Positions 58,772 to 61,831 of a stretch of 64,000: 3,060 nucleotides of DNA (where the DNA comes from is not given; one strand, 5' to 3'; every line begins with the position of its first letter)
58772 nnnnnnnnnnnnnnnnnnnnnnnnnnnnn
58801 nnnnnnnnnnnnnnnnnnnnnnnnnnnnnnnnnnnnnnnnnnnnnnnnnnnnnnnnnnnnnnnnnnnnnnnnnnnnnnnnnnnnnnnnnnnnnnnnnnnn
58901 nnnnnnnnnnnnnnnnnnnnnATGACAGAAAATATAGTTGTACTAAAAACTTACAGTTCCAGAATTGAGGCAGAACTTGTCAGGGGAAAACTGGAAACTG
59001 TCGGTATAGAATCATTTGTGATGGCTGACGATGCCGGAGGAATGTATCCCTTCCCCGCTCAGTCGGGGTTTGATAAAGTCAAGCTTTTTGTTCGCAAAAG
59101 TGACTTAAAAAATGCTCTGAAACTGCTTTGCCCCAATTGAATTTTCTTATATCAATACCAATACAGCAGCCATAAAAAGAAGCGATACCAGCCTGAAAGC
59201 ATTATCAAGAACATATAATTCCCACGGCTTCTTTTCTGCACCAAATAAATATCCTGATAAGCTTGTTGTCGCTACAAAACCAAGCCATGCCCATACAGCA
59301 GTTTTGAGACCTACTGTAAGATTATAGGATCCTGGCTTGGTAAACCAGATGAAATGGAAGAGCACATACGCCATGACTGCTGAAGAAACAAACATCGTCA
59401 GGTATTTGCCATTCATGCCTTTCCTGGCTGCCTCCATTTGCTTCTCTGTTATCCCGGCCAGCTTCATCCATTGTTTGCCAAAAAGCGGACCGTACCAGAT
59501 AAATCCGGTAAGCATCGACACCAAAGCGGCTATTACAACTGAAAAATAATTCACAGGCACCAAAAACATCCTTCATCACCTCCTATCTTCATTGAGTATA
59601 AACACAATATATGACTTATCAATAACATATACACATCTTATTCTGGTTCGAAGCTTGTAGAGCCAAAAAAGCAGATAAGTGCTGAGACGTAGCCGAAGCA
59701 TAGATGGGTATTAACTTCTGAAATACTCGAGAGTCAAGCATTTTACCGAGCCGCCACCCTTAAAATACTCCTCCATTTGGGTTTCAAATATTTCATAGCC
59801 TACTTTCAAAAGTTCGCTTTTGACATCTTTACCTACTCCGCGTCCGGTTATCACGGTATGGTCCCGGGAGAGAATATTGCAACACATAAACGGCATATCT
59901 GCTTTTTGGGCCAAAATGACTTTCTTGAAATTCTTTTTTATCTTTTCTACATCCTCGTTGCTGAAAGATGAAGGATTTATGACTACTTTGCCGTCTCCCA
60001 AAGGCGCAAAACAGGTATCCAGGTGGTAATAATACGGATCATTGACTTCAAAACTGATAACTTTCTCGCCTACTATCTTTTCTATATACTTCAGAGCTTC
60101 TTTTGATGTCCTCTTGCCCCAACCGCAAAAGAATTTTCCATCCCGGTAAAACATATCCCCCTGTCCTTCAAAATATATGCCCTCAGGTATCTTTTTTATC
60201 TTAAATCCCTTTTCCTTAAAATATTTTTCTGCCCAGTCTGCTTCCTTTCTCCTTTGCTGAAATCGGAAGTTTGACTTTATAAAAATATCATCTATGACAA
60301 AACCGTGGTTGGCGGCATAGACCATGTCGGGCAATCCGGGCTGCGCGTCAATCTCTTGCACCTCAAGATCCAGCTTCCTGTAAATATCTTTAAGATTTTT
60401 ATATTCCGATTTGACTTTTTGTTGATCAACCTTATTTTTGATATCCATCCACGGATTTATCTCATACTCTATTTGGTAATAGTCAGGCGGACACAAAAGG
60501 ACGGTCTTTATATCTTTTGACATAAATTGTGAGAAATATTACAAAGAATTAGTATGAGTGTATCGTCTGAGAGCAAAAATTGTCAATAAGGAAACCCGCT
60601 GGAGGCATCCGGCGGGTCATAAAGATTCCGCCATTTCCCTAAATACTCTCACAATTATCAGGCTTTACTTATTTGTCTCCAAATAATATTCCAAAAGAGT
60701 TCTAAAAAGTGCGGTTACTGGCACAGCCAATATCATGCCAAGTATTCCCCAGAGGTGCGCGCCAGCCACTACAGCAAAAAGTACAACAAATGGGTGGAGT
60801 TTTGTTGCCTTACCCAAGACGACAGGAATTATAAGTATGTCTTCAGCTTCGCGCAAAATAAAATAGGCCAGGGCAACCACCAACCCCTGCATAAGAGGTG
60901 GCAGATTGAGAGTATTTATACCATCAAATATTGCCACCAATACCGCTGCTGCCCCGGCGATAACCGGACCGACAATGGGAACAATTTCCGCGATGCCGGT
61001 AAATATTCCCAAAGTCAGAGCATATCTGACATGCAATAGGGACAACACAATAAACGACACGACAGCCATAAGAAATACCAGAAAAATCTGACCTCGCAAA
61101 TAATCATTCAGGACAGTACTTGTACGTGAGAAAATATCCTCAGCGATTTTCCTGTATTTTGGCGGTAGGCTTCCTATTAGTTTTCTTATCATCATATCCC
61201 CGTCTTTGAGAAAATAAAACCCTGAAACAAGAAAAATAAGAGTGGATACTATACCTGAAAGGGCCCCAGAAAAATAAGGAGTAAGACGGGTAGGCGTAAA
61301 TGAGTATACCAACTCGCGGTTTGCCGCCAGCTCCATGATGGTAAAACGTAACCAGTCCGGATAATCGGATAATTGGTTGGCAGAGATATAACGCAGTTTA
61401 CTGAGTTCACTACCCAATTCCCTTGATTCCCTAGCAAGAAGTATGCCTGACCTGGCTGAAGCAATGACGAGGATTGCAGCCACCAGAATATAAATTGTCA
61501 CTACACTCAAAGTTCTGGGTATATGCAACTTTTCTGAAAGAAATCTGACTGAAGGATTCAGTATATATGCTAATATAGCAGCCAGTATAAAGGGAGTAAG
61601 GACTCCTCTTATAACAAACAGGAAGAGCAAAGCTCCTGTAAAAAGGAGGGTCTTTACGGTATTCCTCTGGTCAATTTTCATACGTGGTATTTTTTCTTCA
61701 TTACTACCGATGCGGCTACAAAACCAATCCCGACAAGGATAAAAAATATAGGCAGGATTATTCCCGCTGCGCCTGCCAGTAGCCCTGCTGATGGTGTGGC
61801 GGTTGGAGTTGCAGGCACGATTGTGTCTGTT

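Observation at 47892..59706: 96%-identical ~74-bp inverted repeat pair flanking an 11.7-kb segment that contains core genes (tsf, rpsB, tmk)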

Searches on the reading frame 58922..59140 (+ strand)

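Call 13: search_protein_families(library=pfam, proteins=[window:58922-59140:+], max_evalue=0.01)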
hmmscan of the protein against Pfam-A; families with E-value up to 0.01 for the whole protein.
window:58922-59140:+ (72 aa): 1 family
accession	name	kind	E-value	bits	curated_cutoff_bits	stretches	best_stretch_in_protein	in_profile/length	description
PF09413.15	DUF2007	-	0.00043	20.8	25.7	1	11-69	7-62/66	Putative prokaryotic signal transducing protein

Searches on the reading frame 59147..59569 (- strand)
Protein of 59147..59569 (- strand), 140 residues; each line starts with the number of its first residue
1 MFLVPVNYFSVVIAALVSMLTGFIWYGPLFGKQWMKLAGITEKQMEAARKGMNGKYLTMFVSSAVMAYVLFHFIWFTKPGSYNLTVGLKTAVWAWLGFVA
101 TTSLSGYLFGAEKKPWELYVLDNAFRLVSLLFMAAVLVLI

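Call 13: search_protein_families(library=pfam, proteins=[window:59147-59569:-], max_evalue=0.01)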
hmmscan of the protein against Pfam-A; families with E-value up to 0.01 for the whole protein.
window:59147-59569:- (140 aa): 1 family
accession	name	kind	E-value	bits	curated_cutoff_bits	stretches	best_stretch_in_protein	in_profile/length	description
PF08570.15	DUF1761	-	9e-26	91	31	1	10-137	2-122/123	Protein of unknown function (DUF1761)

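Call 17: find_encoding_contigs(protein=window:59147-59569:-, flank=10000, max_places=10)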
Protein window:59147-59569:- (140 aa): 4 contigs read that carry it; 3 places shown.
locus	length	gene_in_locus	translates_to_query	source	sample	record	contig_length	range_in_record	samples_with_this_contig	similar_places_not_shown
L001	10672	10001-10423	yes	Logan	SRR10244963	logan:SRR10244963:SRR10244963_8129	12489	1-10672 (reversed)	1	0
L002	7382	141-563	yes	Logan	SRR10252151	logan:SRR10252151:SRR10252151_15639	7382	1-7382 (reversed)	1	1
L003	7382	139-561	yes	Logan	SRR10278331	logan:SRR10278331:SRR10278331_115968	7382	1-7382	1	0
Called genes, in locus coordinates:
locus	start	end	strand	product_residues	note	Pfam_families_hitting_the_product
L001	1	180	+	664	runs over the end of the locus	?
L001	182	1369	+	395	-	PF00871:Acetate_kinase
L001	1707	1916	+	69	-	-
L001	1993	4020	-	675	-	PF00912:Transgly, PF00905:Transpeptidase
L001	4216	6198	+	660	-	-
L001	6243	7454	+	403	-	PF05496:RuvB_N, PF13173:AAA_14 (weak), PF00004:AAA, PF07728:AAA_5 (weak), PF16193:AAA_assoc_2, PF12002:MgsA_C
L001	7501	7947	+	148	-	-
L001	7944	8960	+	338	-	PF01594:AI-2E_transport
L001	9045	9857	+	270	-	PF19420:DDAH_eukar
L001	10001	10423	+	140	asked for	PF08570:DUF1761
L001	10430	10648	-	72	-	-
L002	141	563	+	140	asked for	PF08570:DUF1761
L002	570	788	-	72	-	-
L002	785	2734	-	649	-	-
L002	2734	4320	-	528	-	-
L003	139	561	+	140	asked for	PF08570:DUF1761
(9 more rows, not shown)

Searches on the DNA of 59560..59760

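Call 44: search_rna_families(source=window, start=59560, end=59760, threshold=evalue, max_evalue=10)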
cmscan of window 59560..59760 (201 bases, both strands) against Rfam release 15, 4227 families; matches with E-value up to 10: 3.
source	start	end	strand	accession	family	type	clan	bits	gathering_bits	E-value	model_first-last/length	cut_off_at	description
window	59675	59745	+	RF00358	snoZ101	Gene; snRNA; snoRNA; CD-box;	CL00057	14.3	44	7.5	1-96/96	no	Small nucleolar RNA Z101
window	59571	59623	-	RF01125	sR4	Gene; snRNA; snoRNA; CD-box;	-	14.2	50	0.43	1-56/56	no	Small nucleolar RNA sR4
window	59560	59582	-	RF01151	snoU82P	Gene; snRNA; snoRNA; CD-box;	-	8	42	9.3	1-18/55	3'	Small nucleolar RNA U82P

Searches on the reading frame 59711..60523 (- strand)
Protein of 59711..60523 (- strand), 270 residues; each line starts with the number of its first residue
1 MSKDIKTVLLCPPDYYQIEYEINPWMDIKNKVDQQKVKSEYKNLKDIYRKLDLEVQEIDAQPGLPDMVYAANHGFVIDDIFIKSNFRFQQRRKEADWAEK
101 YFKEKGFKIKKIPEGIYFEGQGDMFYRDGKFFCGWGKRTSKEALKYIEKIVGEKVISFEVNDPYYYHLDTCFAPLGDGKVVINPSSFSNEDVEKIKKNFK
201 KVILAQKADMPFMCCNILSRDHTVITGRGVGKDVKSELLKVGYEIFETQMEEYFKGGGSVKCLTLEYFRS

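Call 13: search_protein_families(library=pfam, proteins=[window:59711-60523:-], max_evalue=0.01)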
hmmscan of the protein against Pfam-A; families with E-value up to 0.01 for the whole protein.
window:59711-60523:- (270 aa): 2 families
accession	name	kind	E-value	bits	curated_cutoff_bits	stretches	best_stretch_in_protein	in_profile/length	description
PF19420.4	DDAH_eukar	-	3.3e-21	76.2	23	1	27-268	18-291/291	N,N dimethylarginine dimethylhydrolase, eukaryotic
PF02274.22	ADI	-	0.0025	17.4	22.8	0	86-194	143-268/377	Arginine deiminase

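Call 18: find_encoding_contigs(protein=window:59711-60523:-, flank=10000, max_places=10)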
Protein window:59711-60523:- (270 aa): 5 contigs read that carry it; 4 places shown.
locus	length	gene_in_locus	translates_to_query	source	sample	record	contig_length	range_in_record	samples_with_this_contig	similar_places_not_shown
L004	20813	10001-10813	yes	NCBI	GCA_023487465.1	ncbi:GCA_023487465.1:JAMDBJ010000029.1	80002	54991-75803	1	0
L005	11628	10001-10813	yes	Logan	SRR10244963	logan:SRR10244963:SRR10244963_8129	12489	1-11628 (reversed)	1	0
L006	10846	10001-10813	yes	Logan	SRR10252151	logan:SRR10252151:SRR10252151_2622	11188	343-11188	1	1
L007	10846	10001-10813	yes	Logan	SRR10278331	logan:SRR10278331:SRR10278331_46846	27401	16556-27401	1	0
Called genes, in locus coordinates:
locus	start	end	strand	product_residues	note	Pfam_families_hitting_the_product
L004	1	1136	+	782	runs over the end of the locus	PF09364:XFP_N, PF03894:XFP, PF09363:XFP_C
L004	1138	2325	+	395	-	PF00871:Acetate_kinase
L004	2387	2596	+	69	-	PF18893:DUF5652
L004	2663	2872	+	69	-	-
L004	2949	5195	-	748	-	PF00912:Transgly, PF00905:Transpeptidase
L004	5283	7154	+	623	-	-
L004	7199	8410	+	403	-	PF05496:RuvB_N, PF13173:AAA_14 (weak), PF00004:AAA, PF07728:AAA_5 (weak), PF16193:AAA_assoc_2, PF12002:MgsA_C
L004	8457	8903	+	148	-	-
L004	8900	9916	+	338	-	PF01594:AI-2E_transport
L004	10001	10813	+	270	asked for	PF19420:DDAH_eukar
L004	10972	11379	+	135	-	PF08570:DUF1761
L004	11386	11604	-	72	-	-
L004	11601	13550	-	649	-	-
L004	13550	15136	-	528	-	-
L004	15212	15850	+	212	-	PF13521:AAA_28 (weak), PF02223:Thymidylate_kin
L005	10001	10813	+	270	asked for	PF19420:DDAH_eukar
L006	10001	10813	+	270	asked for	PF19420:DDAH_eukar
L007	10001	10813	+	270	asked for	PF19420:DDAH_eukar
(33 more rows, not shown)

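Call 26: find_related_loci(query=window:59711-60523:-, collection=genome_contigs, flank=10000)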
Query window:59711-60523:- (270 aa) in genome_contigs; peptide patterns used: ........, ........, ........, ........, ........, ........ (x = any residue, [..] = any of these).
600 stretches matched a pattern (row limit reached: there are more); 593 encode a relative of the query (tblastn E <= 1e-3); the best 80 are kept; 80 distinct loci.
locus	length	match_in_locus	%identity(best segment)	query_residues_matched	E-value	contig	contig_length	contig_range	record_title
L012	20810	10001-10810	94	1-270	1e-175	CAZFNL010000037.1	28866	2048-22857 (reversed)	MAG TPA_asm: uncultured Gammaproteobacteria bacterium isolate SRP271791_co1_7 genome assembly, contig: k141_100754, whol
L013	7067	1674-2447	49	8-265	1e-86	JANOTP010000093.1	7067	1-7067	MAG: Cytophagales bacterium isolate VAR_39_metabat_27 VAR_39_k141_5634351, whole genome shotgun sequence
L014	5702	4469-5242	47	8-265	4e-85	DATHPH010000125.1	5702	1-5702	MAG TPA_asm: Cytophagaceae bacterium isolate SMAG_U12705 k141_3602958, whole genome shotgun sequence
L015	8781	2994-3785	47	5-267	3e-83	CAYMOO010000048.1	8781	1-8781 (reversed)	MAG TPA_asm: uncultured Gammaproteobacteria bacterium isolate SRP278252_co2_62 genome assembly, contig: NODE_16945_lengt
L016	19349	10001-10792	46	5-267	2e-80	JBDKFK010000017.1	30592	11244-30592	MAG: Candidatus Parcubacteria bacterium isolate farmington_2019_sw_WHONDRS-S19S_0053_A_bin.38 scaffold_0000378, whole ge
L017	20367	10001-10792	45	5-267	6e-80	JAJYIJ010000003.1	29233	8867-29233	MAG: bacterium isolate DBS2-1.bin118 NODE_2697_length_29233_cov_1.151859, whole genome shotgun sequence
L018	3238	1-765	48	14-267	2e-80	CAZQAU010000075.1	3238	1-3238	MAG TPA_asm: uncultured Gammaproteobacteria bacterium isolate SRP292972_co1_101 genome assembly, contig: NODE_12149_leng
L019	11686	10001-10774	43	8-265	2e-77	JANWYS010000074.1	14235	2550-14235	MAG: Cytophagaceae bacterium isolate SKYG76 NODE_74_length_14235_cov_10.863469, whole genome shotgun sequence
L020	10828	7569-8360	45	6-267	9e-77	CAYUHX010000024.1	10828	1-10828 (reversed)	MAG TPA_asm: uncultured Gammaproteobacteria bacterium isolate SRP298887_co1_139 genome assembly, contig: NODE_6699_lengt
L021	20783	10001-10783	35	5-266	7e-65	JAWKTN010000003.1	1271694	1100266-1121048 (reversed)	MAG: Pirellulaceae bacterium isolate BC1.9 BC1.9.fa-3, whole genome shotgun sequence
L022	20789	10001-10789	38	2-265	4e-64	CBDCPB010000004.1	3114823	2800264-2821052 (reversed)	MAG: Dehalococcoidia bacterium isolate 8ea35d84-8be8-4b26-9b51-5b82e401d502 genome assembly, contig: contig_4, whole gen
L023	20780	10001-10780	37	5-265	2e-63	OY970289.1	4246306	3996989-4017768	MAG: Pirellulales bacterium isolate MFD05442.bin.c.2 genome assembly, chromosome: 1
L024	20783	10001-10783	38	5-266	7e-63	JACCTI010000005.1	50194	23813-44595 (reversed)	MAG: Chthoniobacterales bacterium isolate MGR_bin70 SD2897-2912_k127_2315915, whole genome shotgun sequence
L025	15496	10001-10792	36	1-265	2e-62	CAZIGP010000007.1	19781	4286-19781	MAG TPA_asm: uncultured Pirellulales bacterium isolate SRP237561_co1_37 genome assembly, contig: NODE_4510_length_19781_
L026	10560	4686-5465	35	6-266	5e-62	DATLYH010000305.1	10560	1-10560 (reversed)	MAG TPA_asm: Gemmataceae bacterium isolate SMAG_U13267 k141_546513, whole genome shotgun sequence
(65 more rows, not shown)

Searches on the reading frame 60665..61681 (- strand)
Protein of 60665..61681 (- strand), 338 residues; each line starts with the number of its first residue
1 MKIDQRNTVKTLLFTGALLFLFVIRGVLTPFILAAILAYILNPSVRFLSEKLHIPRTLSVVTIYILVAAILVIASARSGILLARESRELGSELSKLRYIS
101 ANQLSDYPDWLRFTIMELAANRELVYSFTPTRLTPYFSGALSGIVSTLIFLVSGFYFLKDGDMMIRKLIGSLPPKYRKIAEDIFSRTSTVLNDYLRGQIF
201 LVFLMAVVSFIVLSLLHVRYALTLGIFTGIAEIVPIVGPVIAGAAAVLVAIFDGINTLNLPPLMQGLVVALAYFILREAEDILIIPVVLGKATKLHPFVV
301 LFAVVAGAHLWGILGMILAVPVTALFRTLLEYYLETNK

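Call 13: search_protein_families(library=pfam, proteins=[window:60665-61681:-], max_evalue=0.01)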
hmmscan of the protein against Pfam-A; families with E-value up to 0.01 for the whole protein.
window:60665-61681:- (338 aa): 1 family
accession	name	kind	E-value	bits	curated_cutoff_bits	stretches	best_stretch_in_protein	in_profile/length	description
PF01594.21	AI-2E_transport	-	2.1e-57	195.2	34.3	1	13-333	7-326/327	AI-2E family transporter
